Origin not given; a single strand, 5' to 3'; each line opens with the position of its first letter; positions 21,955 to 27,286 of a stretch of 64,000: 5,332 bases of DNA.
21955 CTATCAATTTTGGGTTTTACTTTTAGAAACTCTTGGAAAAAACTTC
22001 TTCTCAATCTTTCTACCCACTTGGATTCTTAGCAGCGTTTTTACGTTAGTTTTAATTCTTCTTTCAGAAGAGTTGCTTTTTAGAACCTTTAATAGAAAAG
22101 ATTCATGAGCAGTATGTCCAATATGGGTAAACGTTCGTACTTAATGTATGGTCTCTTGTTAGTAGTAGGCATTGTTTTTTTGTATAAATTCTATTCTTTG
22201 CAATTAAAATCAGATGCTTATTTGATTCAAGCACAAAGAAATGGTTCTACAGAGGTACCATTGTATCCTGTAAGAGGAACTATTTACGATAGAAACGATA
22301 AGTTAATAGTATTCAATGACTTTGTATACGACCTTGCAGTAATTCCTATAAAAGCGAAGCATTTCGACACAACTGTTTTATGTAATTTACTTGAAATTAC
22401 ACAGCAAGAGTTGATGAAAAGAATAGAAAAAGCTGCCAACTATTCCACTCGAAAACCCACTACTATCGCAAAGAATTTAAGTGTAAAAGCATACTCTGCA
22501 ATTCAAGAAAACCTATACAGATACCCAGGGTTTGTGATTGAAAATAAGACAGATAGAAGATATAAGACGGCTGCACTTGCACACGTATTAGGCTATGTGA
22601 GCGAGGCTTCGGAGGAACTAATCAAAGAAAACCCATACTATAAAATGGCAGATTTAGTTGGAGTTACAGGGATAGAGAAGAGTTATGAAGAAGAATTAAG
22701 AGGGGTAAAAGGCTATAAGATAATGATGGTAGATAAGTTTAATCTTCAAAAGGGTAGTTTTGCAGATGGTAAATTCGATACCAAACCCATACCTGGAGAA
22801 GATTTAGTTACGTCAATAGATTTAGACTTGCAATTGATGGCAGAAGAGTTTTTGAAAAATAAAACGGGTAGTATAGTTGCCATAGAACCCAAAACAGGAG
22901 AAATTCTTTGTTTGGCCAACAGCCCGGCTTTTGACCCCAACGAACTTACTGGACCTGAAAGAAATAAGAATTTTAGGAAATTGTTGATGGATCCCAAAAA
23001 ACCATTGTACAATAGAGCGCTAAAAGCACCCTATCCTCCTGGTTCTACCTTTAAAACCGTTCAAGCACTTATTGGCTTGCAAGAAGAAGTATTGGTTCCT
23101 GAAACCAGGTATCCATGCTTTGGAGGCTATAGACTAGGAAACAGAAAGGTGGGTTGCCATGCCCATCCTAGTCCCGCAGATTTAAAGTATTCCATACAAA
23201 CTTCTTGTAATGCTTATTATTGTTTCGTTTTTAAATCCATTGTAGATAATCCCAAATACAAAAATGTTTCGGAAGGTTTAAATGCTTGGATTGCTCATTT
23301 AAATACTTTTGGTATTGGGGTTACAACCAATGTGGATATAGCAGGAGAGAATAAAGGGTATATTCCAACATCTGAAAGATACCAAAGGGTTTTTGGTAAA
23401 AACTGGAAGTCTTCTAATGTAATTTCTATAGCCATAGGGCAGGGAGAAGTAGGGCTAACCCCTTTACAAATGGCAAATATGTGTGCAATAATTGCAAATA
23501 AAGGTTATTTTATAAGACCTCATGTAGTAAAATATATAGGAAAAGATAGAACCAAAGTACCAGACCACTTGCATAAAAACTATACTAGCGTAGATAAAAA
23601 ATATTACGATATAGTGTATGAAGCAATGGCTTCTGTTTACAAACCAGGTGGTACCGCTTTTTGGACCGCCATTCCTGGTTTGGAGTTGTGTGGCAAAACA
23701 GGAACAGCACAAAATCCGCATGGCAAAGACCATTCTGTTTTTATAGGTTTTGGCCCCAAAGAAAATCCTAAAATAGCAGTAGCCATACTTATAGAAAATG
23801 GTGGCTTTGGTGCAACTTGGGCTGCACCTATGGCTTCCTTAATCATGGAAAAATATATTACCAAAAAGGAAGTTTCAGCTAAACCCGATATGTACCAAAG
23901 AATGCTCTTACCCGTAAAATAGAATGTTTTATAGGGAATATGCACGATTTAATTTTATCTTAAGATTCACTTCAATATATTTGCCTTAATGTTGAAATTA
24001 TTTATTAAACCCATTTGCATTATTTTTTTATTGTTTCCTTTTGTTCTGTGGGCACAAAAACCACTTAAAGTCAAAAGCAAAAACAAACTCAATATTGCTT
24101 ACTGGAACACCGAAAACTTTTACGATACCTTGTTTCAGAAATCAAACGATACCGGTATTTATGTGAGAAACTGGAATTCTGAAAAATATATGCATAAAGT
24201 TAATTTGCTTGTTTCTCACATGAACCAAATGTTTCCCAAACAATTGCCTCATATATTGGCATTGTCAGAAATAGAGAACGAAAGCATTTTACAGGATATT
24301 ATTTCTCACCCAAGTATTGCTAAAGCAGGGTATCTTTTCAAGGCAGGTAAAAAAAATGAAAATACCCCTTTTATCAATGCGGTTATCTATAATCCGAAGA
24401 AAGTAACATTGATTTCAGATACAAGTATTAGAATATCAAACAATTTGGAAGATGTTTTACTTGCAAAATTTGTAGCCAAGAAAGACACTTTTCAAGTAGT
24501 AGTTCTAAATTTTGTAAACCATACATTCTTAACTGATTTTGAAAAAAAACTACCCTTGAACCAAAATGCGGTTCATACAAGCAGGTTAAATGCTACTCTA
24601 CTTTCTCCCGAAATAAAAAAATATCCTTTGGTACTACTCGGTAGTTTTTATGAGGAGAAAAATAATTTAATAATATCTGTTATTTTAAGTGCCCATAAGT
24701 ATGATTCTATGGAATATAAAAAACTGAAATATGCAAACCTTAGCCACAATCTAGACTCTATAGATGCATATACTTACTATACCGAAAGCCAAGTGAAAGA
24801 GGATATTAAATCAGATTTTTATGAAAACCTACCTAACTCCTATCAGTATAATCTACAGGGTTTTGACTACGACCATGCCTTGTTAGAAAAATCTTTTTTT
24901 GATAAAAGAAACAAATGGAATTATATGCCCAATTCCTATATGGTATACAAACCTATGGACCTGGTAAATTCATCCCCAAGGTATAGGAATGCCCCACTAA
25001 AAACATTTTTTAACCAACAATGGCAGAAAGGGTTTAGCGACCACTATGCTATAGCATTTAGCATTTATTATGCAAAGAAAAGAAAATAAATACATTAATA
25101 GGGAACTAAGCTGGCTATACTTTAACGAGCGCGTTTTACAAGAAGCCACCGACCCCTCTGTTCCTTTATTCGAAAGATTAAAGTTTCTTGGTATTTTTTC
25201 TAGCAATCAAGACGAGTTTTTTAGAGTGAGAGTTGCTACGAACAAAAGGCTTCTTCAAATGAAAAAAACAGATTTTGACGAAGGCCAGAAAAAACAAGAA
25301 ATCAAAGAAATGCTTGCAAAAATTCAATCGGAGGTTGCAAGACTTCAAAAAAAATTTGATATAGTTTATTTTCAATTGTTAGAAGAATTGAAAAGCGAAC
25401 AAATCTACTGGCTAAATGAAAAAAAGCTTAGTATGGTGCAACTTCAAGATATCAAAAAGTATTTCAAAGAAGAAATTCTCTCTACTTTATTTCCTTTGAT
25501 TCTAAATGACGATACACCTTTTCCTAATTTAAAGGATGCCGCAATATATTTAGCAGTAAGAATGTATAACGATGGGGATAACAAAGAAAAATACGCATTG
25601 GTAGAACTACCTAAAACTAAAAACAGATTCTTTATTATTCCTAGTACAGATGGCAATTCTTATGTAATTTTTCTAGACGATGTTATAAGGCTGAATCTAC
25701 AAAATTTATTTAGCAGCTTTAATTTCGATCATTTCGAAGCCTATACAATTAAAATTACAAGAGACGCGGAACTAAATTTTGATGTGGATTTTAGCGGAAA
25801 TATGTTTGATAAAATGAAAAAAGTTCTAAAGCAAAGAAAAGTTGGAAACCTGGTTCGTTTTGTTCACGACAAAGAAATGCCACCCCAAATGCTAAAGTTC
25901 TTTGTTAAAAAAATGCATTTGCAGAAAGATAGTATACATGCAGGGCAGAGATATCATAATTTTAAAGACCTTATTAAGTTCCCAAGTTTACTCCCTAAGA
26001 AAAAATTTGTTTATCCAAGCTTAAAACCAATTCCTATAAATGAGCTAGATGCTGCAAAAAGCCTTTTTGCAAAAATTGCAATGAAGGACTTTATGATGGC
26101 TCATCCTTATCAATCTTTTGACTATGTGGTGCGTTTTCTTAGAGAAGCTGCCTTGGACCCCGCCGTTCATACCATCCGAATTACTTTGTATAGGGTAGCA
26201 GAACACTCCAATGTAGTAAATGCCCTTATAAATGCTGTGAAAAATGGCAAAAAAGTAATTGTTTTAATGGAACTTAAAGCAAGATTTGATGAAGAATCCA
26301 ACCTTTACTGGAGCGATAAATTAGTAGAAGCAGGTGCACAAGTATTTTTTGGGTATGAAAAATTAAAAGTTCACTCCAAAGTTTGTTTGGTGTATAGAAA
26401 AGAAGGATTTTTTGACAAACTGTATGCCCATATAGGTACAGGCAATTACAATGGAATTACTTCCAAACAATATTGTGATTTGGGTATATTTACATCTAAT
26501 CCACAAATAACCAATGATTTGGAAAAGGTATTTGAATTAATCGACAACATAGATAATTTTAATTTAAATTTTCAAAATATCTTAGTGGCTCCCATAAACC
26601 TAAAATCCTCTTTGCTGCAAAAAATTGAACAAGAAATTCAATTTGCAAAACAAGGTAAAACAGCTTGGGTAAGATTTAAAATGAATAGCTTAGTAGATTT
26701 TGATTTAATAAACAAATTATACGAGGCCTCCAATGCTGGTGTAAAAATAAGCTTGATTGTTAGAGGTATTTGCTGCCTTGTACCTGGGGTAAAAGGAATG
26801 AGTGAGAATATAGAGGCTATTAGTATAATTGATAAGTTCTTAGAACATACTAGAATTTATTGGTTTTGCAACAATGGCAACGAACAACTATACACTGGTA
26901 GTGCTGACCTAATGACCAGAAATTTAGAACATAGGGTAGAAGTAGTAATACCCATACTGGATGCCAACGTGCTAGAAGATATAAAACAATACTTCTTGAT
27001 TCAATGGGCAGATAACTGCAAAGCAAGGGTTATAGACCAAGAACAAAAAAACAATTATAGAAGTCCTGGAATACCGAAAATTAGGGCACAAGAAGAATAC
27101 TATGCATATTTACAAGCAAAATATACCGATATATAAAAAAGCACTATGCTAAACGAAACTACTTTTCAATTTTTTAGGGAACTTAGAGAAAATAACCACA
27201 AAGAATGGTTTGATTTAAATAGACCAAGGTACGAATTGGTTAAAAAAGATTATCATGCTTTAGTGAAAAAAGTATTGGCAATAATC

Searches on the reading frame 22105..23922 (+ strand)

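Call 55: search_protein_families(library=ncbifam, proteins=[window:22105-23922:+], max_evalue=1e-10)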
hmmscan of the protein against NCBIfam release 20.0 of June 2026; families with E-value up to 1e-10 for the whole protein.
window:22105-23922:+ (605 aa): 16 families
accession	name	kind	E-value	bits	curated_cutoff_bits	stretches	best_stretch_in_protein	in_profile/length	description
TIGR03423.1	pbp2_mrdA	equivalog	8.1e-147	490.3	455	1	10-586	2-592/593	penicillin-binding protein 2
NF008061.0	PRK10795.1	equivalog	6.1e-72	243.1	962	1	15-577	27-606/634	peptidoglycan DD-transpeptidase MrdA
TIGR02214.1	spoVD_pbp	equivalog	7.9e-57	193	688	1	18-596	10-564/636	stage V sporulation protein D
NF051842.1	PBP4_5_Efaec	equivalog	3.9e-49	167.6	700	1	55-335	163-435/668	penicillin-binding protein PBP4(5)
NF000237.1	MECA_PBP2A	equivalog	1.6e-35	122.6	750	1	43-563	136-633/668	PBP2a family beta-lactam-resistant peptidoglycan transpeptidase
NF000406.1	MECB_PBP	exception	1.9e-33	115.8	1450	1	53-573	146-652/674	PBP2a family beta-lactam-resistant peptidoglycan transpeptidase MecB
NF000410.1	MECA1_pure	exception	1.4e-30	106.1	1480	1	32-563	124-631/666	PBP2a family beta-lactam-resistant peptidoglycan transpeptidase MecA1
NF000409.1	MECA_pure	exception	3.3e-29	101.9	1490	1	54-563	148-633/668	PBP2a family beta-lactam-resistant peptidoglycan transpeptidase MecA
NF033378.1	MECD_PBP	exception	6e-29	100.8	1450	1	55-565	151-644/678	PBP2a family beta-lactam-resistant peptidoglycan transpeptidase MecD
NF000408.1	MECA2_pure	exception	1.3e-28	99.6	1525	1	52-340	146-429/668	PBP2a family beta-lactam-resistant peptidoglycan transpeptidase MecA2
NF053573.1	PBP2_PenA_Neis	exception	1.4e-28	99.8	1105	1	32-582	49-558/572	peptidoglycan D,D-transpeptidase PBP2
NF038278.1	strep_PBP2B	exception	3.5e-28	98.5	975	2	389-565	470-654/678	penicillin-binding protein PBP2B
NF000407.1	MECC_PBP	exception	3.4e-26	91.7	1500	1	52-561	143-628/665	PBP2a family beta-lactam-resistant peptidoglycan transpeptidase MecC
NF011685.0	PRK15105.1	subfamily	5.7e-24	84.6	737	1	92-585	113-558/588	peptidoglycan glycosyltransferase FtsI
NF038271.1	strep_PBP2X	exception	7e-19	67.5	1050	1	43-481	59-486/750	penicillin-binding protein PBP2X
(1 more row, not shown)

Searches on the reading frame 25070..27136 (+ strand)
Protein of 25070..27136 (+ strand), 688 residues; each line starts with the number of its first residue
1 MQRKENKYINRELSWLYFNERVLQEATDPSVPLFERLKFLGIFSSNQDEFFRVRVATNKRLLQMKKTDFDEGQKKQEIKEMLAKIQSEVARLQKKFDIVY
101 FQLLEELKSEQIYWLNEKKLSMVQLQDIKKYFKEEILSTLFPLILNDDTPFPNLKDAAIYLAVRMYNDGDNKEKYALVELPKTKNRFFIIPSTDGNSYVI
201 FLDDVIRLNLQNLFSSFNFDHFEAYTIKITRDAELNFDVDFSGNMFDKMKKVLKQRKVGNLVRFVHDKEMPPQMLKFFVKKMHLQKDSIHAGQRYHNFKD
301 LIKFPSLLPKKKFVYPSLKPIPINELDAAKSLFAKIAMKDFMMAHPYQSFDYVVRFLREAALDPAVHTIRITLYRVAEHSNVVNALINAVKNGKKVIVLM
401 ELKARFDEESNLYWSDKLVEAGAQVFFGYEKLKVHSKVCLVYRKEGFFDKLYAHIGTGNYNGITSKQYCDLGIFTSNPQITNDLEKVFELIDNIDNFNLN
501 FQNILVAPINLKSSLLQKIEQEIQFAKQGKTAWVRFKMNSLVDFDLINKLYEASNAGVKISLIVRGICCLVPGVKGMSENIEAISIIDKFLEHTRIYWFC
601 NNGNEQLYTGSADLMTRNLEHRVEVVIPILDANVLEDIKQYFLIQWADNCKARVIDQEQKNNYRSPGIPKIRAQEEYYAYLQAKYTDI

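Call 55: search_protein_families(library=ncbifam, proteins=[window:25070-27136:+], max_evalue=1e-10)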
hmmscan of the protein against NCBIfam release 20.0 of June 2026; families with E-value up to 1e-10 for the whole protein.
window:25070-27136:+ (688 aa): 12 families
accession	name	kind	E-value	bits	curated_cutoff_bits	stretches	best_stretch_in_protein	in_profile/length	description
TIGR03705.1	poly_P_kin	equivalog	1.1e-229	764.4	465.85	1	7-677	1-670/673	polyphosphate kinase 1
NF003917.0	PRK05443.1-1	subfamily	2.8e-213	710.2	470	1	4-683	3-681/689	RNA degradosome polyphosphate kinase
NF003921.0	PRK05443.2-2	subfamily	1.7e-210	701.1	701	1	3-679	18-692/707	RNA degradosome polyphosphate kinase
NF003920.0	PRK05443.2-1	equivalog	4.9e-194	646.6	935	1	4-677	8-685/719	RNA degradosome polyphosphate kinase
NF003923.0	PRK05443.3-1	equivalog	1.8e-189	631.4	1116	1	5-685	4-688/692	RNA degradosome polyphosphate kinase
NF003925.0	PRK05443.3-3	equivalog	1.1e-182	608.7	707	1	3-682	7-685/688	RNA degradosome polyphosphate kinase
NF003919.0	PRK05443.1-4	equivalog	7e-175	583.3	908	1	3-655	23-677/730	RNA degradosome polyphosphate kinase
NF003918.0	PRK05443.1-2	subfamily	2.2e-173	578.1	691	1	3-662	12-672/697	RNA degradosome polyphosphate kinase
NF003927.0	PRK05443.3-6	equivalog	6.1e-172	573.6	1042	1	8-661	6-660/717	RNA degradosome polyphosphate kinase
NF003922.0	PRK05443.2-3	equivalog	2.7e-171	571.2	981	1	4-661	48-705/735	RNA degradosome polyphosphate kinase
NF003924.0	PRK05443.3-2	equivalog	8.2e-159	530.1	1058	1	2-681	3-672/699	RNA degradosome polyphosphate kinase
NF003926.0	PRK05443.3-4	equivalog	1.1e-115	387.5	1391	1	6-655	2-645/675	RNA degradosome polyphosphate kinase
